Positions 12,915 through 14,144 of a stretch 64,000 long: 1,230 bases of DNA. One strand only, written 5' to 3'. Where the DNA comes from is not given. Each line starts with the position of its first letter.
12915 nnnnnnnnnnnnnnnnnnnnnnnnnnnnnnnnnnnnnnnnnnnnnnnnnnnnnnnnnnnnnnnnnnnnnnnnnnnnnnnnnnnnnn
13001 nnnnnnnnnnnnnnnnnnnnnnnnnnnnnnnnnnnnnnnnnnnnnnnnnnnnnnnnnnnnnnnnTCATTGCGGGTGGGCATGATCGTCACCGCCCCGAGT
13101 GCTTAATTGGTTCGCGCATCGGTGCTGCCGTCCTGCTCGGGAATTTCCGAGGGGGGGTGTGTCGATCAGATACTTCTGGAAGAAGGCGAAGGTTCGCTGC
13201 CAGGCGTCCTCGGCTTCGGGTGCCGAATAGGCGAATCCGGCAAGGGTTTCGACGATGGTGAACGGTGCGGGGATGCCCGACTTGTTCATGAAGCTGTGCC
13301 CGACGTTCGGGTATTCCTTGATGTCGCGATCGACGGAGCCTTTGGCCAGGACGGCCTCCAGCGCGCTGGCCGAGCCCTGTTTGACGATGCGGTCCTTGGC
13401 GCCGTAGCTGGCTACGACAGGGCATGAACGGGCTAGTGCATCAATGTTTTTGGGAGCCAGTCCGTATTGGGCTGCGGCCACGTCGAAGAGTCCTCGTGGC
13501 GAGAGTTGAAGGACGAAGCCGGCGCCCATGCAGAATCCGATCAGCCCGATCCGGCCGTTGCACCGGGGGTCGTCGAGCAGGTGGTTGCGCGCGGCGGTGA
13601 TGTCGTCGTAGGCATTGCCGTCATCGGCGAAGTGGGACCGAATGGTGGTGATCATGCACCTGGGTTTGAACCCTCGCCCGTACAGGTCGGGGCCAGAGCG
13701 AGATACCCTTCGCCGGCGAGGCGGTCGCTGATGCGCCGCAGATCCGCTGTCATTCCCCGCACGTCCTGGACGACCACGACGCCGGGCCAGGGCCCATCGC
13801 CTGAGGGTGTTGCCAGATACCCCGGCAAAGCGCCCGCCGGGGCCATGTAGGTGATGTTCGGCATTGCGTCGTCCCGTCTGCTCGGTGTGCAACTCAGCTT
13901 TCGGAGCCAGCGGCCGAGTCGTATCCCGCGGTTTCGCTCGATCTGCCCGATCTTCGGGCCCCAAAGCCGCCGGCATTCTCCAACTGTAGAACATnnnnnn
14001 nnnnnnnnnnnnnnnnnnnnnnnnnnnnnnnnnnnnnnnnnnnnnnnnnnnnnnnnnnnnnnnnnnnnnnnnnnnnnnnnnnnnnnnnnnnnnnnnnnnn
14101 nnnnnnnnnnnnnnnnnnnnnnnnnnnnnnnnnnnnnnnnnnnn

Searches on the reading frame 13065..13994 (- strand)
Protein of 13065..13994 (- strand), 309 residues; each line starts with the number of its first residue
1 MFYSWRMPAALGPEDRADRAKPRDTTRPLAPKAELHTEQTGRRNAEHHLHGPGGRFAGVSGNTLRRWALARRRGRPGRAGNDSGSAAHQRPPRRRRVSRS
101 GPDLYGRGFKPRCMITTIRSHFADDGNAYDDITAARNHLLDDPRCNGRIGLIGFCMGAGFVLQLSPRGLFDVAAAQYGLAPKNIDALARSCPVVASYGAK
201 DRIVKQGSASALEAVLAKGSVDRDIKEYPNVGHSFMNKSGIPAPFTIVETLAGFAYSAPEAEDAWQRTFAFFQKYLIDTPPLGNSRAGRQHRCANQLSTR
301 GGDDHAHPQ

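Call 46: search_protein_families(library=pfam, proteins=[window:13065-13994:-], max_evalue=0.001)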
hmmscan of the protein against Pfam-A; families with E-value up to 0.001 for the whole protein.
window:13065-13994:- (309 aa): 2 families
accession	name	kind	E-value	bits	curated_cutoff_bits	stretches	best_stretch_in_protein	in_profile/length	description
PF01738.24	DLH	-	1e-30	107.4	21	1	102-276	47-217/217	Dienelactone hydrolase family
PF08840.17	BAAT_C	-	0.00082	19.9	20.9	0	135-165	9-40/210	BAAT / Acyl-CoA thioester hydrolase C terminal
